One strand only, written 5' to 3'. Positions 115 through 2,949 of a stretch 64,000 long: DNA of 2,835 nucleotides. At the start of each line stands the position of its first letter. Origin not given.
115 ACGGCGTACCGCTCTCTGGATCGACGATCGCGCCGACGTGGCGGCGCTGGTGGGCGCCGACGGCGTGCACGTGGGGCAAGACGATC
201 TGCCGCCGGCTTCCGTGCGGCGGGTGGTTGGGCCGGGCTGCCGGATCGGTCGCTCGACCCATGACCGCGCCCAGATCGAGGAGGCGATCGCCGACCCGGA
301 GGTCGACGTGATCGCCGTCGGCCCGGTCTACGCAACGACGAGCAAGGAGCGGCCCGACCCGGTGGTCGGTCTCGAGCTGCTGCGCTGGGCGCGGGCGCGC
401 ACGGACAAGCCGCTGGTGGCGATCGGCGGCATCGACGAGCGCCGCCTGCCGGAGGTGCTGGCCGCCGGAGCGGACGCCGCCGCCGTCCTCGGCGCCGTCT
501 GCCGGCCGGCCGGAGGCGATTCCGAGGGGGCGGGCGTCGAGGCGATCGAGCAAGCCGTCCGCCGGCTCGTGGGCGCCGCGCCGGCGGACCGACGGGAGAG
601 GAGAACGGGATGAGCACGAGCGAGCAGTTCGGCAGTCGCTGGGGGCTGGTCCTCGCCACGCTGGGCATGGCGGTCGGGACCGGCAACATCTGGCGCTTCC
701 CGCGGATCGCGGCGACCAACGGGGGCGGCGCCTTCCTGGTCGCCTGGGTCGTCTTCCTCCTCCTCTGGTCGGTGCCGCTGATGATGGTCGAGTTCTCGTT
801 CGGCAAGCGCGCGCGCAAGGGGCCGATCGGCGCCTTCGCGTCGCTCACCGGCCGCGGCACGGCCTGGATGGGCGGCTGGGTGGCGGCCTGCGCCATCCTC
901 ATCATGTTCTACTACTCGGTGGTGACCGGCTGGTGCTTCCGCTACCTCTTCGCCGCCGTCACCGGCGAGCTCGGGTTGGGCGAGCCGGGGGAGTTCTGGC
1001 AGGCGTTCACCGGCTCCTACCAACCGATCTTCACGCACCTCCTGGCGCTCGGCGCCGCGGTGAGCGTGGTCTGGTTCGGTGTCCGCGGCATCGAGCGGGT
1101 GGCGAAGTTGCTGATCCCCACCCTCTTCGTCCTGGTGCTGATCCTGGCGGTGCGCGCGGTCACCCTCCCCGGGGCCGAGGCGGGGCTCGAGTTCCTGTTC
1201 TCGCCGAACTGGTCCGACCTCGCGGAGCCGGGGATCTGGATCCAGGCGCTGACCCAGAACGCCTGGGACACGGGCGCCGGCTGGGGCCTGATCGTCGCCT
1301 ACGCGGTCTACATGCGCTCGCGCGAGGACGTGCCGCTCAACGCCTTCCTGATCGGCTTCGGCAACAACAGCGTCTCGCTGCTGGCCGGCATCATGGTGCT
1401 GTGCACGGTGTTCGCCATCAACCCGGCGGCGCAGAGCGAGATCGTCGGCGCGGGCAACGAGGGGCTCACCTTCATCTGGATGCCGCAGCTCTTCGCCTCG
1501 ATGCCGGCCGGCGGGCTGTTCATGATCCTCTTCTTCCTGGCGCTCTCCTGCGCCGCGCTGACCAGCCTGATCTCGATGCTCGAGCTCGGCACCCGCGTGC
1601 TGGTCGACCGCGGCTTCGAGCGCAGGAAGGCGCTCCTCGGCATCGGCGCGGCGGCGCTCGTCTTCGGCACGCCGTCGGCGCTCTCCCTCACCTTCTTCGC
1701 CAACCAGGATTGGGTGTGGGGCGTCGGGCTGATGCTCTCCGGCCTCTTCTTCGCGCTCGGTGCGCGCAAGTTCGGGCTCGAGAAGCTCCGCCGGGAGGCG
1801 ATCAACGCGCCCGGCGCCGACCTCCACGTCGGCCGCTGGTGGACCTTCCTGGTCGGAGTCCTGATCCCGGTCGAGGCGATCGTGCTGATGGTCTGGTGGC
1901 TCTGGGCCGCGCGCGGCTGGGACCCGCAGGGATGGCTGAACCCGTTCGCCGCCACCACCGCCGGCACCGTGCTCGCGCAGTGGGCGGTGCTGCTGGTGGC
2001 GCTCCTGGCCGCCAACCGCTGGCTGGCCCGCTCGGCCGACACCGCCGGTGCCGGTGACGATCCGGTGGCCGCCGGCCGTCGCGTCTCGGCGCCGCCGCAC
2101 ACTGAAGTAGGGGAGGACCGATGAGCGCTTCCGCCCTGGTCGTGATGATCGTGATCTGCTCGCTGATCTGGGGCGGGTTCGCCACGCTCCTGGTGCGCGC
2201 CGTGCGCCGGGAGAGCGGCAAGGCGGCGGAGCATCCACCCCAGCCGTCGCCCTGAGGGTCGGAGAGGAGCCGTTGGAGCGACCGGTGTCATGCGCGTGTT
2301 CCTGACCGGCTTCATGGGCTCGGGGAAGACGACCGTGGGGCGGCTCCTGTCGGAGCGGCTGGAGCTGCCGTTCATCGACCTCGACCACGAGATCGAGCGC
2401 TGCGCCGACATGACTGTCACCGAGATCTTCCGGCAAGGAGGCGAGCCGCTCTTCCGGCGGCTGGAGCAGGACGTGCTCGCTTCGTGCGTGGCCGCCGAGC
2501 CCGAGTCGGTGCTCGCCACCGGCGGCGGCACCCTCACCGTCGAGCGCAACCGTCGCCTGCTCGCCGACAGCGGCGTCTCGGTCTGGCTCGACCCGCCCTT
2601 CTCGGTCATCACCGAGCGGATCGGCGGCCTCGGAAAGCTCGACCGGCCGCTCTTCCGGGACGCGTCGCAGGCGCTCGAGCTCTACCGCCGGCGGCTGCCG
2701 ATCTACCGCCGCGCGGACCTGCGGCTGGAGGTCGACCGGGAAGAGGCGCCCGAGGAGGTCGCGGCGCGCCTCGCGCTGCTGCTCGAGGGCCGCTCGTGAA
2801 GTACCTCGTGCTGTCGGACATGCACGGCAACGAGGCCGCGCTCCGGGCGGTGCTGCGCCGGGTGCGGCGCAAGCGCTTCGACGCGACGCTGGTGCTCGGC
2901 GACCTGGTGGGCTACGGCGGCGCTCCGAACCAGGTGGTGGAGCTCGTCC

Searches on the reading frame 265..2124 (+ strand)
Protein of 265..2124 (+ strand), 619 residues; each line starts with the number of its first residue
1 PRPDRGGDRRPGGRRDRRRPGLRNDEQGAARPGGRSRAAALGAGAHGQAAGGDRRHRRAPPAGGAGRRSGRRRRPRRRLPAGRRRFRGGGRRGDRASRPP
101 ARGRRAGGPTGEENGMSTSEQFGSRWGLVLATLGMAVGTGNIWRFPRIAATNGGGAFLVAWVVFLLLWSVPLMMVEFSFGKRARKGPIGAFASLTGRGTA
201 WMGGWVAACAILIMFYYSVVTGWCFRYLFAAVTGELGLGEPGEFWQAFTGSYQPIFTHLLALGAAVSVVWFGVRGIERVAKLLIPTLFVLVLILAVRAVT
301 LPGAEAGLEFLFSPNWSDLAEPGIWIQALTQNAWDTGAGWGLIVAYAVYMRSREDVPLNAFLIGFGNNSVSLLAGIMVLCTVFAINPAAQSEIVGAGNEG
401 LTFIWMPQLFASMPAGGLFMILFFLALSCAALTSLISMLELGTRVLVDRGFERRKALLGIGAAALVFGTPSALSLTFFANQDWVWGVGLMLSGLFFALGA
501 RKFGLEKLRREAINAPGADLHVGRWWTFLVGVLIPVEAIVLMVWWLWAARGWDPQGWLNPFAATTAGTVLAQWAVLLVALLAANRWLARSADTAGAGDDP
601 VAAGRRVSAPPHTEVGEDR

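Call 32: search_protein_families(library=pfam, proteins=[window:265-2124:+], max_evalue=0.00001)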
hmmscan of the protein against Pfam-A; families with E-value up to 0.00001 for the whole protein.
window:265-2124:+ (619 aa): 1 family
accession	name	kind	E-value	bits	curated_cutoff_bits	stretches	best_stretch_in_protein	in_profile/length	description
PF00209.24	SNF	-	6.9e-58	197.1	27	2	259-587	181-522/524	Sodium:neurotransmitter symporter family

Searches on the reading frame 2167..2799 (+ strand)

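Call 32: search_protein_families(library=pfam, proteins=[window:2167-2799:+], max_evalue=0.00001)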
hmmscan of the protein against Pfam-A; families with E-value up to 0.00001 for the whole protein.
window:2167-2799:+ (210 aa): 2 families
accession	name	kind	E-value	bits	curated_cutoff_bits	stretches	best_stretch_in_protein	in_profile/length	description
PF01202.28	SKI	-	1.9e-40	139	22.1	1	50-202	1-154/159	Shikimate kinase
PF13238.12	AAA_18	-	5.7e-06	27.2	29.4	1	44-76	1-25/128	AAA domain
